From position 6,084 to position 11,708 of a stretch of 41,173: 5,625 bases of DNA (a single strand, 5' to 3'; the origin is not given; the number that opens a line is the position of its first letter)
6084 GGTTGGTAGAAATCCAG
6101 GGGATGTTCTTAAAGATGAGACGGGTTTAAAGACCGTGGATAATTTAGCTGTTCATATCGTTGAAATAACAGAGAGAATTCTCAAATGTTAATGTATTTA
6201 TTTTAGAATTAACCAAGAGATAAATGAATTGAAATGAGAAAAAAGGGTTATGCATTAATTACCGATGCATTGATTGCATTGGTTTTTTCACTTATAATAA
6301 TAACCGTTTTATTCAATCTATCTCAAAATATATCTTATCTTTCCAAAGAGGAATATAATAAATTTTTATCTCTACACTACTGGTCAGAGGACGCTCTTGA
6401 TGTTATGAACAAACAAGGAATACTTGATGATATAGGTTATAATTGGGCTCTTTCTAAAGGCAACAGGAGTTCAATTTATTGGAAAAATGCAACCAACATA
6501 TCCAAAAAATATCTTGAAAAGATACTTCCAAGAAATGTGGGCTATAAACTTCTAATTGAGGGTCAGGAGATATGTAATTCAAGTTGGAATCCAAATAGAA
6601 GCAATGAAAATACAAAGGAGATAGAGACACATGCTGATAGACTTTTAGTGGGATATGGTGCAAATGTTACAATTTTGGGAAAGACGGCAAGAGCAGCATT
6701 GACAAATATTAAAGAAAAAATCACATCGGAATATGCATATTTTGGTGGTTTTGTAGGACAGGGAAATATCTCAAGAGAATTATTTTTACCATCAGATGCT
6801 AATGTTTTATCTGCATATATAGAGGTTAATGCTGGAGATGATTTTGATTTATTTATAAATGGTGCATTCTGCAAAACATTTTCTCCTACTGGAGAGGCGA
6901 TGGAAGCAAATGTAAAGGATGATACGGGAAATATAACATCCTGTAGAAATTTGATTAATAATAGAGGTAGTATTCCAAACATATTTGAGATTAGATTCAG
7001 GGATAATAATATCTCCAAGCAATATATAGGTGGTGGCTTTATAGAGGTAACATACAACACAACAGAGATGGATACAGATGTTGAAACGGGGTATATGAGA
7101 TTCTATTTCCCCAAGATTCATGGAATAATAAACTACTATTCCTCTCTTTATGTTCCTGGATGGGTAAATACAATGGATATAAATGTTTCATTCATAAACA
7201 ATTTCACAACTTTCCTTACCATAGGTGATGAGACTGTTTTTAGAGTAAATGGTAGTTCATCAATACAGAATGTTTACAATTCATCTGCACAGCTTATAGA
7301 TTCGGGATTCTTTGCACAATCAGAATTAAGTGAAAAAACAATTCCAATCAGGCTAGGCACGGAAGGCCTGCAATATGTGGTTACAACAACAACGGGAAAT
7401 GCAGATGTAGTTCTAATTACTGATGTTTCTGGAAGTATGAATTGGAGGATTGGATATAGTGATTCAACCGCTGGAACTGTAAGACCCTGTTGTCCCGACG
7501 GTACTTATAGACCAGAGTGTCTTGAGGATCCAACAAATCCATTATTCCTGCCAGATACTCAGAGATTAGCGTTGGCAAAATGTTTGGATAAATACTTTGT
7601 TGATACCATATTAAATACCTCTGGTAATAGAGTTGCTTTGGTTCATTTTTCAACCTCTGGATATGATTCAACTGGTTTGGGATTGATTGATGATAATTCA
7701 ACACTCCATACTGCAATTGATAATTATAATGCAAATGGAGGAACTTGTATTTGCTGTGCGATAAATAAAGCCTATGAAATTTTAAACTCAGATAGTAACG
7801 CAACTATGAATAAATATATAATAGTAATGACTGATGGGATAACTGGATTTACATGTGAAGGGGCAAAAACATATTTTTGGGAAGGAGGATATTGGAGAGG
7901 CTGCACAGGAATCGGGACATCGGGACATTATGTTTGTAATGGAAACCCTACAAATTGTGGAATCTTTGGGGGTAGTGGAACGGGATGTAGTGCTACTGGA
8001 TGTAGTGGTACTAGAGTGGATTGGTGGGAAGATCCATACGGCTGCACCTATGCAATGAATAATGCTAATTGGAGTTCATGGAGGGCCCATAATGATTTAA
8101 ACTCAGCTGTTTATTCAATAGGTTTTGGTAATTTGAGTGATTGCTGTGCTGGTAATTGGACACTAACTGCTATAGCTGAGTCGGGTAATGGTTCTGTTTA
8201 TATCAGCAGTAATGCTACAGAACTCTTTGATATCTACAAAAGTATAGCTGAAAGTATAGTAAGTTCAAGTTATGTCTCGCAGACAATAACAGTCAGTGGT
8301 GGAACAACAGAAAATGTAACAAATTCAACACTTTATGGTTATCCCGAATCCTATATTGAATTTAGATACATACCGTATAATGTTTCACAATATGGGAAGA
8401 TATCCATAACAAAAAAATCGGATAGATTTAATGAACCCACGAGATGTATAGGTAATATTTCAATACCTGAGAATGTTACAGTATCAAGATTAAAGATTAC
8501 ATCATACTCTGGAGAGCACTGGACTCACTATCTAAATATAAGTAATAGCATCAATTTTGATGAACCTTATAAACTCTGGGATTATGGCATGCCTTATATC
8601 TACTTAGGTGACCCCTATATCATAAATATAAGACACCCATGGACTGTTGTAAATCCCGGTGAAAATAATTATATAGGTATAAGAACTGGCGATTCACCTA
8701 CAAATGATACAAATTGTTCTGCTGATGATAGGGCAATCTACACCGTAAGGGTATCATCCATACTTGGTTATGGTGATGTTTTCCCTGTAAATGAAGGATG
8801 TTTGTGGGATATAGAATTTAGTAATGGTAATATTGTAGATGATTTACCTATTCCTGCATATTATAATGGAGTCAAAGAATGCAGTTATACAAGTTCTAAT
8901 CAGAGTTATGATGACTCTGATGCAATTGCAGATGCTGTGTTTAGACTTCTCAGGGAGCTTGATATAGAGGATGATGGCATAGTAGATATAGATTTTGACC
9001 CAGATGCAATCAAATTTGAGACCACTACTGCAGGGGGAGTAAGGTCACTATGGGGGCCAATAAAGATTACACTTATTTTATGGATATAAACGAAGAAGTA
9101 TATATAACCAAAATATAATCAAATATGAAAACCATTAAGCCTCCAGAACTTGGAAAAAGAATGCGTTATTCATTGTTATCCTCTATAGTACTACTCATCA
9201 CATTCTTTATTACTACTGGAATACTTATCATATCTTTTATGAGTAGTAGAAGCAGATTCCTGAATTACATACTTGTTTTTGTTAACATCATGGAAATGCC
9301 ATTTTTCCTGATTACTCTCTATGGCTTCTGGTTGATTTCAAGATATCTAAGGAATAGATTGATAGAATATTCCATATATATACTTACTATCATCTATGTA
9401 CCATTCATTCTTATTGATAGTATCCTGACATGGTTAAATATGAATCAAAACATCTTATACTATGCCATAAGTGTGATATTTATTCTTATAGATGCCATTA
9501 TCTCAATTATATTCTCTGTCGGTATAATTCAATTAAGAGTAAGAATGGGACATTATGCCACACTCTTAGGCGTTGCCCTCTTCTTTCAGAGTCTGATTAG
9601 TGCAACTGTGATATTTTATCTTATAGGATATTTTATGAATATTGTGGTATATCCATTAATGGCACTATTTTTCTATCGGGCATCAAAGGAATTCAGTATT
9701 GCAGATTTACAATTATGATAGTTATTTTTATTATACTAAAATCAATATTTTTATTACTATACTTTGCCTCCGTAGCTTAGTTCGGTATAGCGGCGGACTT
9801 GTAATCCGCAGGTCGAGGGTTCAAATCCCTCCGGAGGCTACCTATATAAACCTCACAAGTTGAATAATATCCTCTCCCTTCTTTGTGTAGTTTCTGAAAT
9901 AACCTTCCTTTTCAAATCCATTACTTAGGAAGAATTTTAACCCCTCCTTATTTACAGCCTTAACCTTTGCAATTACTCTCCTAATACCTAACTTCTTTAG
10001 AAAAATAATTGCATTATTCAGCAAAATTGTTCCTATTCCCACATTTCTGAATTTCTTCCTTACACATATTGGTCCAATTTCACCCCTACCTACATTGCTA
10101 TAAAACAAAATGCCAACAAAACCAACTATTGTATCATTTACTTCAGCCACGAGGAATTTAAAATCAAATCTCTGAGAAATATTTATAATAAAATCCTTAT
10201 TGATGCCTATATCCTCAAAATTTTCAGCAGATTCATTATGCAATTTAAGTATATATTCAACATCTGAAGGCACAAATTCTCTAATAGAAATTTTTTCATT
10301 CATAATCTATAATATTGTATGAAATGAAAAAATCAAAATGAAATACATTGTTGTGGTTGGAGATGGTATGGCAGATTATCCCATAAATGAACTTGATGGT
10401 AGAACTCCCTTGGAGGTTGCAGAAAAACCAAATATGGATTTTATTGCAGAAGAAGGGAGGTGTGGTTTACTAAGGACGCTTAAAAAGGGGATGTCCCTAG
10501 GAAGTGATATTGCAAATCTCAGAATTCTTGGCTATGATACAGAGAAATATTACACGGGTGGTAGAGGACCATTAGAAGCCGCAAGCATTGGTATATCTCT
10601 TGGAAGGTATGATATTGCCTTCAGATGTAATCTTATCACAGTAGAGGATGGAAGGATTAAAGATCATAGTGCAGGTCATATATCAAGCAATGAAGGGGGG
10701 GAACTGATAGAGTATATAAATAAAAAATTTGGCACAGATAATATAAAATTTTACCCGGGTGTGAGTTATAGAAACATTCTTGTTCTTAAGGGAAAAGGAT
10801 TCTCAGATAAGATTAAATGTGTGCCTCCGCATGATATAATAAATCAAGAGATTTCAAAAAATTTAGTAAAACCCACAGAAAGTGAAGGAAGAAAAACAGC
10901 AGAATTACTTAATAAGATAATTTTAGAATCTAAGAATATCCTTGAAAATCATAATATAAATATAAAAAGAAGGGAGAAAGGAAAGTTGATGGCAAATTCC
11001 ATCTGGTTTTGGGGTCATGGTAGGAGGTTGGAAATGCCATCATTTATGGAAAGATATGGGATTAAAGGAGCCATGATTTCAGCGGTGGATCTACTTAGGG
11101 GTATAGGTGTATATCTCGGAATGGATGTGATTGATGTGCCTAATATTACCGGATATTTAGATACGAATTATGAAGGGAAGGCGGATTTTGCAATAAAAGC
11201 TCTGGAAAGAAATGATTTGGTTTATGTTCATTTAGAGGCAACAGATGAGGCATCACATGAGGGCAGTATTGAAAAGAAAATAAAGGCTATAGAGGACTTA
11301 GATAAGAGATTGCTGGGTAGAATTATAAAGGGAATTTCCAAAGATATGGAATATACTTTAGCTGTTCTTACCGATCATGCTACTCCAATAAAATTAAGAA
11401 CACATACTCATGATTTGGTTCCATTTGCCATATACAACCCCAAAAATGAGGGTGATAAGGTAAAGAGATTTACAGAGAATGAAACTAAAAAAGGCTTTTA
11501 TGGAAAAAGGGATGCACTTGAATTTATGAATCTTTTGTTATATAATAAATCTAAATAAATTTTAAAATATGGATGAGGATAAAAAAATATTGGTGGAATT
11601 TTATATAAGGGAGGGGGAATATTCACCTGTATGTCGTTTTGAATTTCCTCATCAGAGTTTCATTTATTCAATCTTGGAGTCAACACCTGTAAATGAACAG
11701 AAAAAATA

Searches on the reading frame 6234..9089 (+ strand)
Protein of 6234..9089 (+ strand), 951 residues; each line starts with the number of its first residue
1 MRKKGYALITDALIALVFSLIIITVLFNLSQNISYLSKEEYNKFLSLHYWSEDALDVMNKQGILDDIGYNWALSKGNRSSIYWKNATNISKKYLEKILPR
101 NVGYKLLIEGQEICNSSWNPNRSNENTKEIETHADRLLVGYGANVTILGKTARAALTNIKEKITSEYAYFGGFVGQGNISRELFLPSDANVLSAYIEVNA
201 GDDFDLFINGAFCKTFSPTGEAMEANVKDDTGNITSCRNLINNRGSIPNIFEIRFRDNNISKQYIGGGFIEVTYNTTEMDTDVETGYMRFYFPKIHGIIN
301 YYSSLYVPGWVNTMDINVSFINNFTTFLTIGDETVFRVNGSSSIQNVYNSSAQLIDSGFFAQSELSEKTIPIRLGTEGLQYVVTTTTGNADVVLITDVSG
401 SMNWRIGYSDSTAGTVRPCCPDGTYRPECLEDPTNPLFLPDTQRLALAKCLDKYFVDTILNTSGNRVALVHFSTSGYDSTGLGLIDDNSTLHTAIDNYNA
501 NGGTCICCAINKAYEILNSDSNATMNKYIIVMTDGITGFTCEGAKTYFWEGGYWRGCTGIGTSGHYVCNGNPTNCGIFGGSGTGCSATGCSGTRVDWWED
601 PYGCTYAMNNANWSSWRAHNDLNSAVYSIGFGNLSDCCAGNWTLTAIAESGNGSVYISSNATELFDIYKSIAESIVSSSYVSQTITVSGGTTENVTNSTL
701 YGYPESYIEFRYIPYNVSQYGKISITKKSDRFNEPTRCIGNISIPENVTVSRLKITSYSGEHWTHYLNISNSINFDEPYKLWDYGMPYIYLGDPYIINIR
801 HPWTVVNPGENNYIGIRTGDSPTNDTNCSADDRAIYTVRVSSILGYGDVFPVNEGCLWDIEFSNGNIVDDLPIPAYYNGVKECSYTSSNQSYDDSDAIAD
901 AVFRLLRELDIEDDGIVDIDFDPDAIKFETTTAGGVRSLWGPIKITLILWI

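Call 86: search_protein_families(library=pfam, max_evalue=0.00001, proteins=[window:6234-9089:+])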
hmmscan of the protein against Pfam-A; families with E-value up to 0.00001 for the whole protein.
window:6234-9089:+ (951 aa): 2 families
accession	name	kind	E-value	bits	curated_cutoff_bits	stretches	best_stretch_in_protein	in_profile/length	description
PF13519.12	VWA_2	-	1.4e-07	32.5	27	1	456-535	28-106/107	von Willebrand factor type A domain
PF00092.34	VWA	-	3.9e-07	30.9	23.8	1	460-537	33-115/174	von Willebrand factor type A domain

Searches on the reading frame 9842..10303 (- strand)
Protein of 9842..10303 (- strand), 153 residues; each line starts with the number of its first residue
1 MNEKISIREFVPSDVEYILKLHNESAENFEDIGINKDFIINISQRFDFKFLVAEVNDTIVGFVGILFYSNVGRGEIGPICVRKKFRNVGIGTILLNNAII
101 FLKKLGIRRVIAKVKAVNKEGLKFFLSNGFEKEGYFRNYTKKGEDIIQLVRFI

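Call 86: search_protein_families(library=pfam, max_evalue=0.00001, proteins=[window:9842-10303:-])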
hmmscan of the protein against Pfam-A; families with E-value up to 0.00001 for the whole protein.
window:9842-10303:- (153 aa): 5 families
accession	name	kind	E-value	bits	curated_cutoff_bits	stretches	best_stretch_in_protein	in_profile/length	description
PF00583.31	Acetyltransf_1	-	2.1e-15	57.5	20.7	1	44-130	29-116/116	Acetyltransferase (GNAT) family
PF13508.13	Acetyltransf_7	-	6e-12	46.2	27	1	49-132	4-84/84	Acetyltransferase (GNAT) domain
PF13673.13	Acetyltransf_10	-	2e-08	34.7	23.6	1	25-133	9-110/128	Acetyltransferase (GNAT) domain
PF13420.13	Acetyltransf_4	-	9.1e-08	32.7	24.3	1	30-145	32-149/155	Acetyltransferase (GNAT) domain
PF13302.13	Acetyltransf_3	-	3.5e-06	28.2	25.4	1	33-131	35-138/138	Acetyltransferase (GNAT) domain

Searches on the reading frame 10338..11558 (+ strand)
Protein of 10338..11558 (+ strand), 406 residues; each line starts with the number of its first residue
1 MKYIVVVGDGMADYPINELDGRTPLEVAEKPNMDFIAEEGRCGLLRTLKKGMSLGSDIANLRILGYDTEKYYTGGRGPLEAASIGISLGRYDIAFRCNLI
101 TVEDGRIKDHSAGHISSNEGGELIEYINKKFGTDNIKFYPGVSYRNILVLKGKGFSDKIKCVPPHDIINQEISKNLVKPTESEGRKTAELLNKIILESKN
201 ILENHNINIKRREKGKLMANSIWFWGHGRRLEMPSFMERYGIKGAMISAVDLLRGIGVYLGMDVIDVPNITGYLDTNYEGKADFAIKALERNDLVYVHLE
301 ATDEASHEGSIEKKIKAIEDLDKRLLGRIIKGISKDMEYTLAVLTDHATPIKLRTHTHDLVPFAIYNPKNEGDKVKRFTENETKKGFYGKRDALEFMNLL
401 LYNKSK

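Call 86: search_protein_families(library=pfam, max_evalue=0.00001, proteins=[window:10338-11558:+])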
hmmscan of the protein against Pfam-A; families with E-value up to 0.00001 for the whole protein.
window:10338-11558:+ (406 aa): 2 families
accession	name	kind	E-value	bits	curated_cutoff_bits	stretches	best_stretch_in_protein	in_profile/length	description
PF10143.14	PhosphMutase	-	7.1e-59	198.9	21.5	1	37-208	1-170/170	2,3-bisphosphoglycerate-independent phosphoglycerate mutase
PF01676.23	Metalloenzyme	-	9.8e-47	160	24.3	1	1-397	1-246/252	Metalloenzyme superfamily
